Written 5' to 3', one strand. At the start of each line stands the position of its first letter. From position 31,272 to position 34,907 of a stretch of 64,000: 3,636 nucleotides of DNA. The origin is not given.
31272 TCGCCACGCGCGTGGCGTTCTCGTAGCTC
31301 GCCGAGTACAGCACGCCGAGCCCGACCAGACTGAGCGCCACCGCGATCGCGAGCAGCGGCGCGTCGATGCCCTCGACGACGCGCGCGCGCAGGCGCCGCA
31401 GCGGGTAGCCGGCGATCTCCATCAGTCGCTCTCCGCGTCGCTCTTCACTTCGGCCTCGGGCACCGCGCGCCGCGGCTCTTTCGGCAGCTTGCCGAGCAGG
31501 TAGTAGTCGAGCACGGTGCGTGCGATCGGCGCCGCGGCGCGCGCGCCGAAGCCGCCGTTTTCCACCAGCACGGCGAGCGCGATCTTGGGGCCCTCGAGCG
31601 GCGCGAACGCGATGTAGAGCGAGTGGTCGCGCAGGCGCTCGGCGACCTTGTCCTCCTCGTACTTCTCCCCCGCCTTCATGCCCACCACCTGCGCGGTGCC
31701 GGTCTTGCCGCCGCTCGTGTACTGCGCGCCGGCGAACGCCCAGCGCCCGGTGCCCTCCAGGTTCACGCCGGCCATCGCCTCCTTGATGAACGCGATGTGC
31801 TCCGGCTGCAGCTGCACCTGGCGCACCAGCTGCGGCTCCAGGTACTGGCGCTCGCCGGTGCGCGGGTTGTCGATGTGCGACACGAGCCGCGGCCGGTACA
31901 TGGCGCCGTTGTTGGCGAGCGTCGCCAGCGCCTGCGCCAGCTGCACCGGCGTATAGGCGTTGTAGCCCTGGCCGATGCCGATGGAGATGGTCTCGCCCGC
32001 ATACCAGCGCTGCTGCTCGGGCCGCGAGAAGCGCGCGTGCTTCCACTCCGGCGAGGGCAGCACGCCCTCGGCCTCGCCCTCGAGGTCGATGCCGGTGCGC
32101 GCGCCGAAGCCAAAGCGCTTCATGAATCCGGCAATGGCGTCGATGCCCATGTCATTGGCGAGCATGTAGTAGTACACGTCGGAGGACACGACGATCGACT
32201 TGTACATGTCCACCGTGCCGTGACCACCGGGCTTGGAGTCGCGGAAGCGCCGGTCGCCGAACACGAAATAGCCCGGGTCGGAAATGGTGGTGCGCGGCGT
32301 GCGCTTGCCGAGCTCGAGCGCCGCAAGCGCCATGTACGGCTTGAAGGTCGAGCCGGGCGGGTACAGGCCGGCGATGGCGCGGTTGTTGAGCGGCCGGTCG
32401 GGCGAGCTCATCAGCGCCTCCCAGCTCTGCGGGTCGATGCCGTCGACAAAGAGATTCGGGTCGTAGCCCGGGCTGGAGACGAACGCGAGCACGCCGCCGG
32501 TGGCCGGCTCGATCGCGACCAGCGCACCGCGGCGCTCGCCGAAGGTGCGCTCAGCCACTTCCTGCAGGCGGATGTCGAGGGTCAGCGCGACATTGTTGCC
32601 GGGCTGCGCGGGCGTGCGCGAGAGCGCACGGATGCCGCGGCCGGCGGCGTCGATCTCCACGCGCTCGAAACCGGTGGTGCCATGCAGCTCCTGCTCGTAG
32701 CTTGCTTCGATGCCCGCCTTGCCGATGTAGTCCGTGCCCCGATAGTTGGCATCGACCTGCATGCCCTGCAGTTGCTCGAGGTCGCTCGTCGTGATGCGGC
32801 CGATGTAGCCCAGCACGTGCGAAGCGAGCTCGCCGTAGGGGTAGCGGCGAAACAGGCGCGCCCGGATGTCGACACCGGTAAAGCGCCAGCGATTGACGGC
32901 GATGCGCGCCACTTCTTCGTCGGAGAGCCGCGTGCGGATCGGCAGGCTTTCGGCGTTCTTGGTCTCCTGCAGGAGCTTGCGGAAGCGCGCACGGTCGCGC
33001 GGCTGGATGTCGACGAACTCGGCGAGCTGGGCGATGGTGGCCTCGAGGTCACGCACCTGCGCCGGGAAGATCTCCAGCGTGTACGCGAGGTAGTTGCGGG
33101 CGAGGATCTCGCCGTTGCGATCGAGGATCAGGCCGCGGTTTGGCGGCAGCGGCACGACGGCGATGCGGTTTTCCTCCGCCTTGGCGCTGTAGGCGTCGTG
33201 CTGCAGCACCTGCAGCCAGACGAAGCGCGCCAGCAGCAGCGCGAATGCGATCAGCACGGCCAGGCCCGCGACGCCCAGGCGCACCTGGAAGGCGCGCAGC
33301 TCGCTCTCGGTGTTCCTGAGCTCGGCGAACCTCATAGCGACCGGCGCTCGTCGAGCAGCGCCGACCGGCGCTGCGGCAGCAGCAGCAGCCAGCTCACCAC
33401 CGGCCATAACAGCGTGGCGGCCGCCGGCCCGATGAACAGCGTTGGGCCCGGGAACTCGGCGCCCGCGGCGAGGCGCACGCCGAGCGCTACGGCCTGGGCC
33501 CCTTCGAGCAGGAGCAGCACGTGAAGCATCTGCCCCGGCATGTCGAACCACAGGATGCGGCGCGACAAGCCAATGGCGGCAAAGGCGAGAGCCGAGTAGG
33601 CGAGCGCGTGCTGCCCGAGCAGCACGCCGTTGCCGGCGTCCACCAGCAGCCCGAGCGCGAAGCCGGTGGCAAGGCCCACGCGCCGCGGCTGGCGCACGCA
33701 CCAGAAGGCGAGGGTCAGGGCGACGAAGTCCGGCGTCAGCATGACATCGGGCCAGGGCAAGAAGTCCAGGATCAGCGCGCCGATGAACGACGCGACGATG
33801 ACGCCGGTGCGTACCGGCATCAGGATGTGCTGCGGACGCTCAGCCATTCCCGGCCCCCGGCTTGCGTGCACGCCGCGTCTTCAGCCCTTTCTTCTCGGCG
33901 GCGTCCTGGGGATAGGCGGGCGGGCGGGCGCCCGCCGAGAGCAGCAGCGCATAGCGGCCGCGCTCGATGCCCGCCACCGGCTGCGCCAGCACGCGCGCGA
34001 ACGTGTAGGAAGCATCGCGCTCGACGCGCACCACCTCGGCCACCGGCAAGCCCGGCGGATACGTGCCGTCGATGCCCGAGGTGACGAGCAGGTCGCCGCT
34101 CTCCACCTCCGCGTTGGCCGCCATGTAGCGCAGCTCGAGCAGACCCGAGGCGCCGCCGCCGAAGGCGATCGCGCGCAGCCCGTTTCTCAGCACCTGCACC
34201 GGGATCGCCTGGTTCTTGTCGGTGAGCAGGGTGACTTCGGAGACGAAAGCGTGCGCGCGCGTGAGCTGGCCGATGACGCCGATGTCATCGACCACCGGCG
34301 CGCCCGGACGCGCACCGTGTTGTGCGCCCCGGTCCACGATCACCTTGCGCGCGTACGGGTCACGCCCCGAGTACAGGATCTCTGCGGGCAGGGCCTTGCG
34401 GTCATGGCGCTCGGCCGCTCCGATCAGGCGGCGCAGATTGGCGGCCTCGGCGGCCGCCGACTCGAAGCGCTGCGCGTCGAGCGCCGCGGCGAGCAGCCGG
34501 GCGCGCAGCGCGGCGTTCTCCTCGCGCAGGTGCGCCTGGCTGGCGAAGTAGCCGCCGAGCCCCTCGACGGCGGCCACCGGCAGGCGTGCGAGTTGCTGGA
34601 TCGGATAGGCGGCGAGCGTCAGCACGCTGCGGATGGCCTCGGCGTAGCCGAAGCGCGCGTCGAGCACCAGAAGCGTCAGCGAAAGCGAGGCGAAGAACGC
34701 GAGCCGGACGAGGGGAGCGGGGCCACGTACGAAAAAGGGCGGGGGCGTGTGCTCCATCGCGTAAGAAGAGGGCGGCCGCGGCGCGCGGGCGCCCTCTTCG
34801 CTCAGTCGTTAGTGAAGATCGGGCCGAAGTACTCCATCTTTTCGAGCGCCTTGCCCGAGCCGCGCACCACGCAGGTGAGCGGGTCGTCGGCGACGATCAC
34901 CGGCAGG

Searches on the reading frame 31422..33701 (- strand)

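Call 61: search_protein_families(library=pfam, proteins=[window:31422-33701:-], max_evalue=0.00001)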
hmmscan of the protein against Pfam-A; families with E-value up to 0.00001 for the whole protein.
window:31422-33701:- (759 aa): 2 families
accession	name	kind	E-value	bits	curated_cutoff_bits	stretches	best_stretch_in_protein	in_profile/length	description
PF00905.27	Transpeptidase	-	3.9e-68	230.3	22.1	1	392-731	1-298/299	Penicillin binding protein transpeptidase domain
PF03717.20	PBP_dimer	-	1e-44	153.5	24.4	1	185-358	2-177/180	Penicillin-binding Protein dimerisation domain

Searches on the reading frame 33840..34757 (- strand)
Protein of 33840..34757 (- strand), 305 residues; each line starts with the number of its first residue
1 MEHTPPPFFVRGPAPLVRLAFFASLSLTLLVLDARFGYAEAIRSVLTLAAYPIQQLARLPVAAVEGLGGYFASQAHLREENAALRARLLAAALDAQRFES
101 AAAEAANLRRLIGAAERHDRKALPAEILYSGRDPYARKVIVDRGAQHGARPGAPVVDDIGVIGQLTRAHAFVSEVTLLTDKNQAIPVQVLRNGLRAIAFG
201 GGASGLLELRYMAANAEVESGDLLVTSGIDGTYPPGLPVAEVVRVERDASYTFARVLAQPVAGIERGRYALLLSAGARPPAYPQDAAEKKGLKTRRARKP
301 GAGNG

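Call 61: search_protein_families(library=pfam, proteins=[window:33840-34757:-], max_evalue=0.00001)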
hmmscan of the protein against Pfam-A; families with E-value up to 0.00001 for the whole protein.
window:33840-34757:- (305 aa): 1 family
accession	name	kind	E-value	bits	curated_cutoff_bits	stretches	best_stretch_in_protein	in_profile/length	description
PF04085.20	MreC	-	1.5e-36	125.8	28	1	130-272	4-145/147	Rod shape-determining protein MreC, barrel core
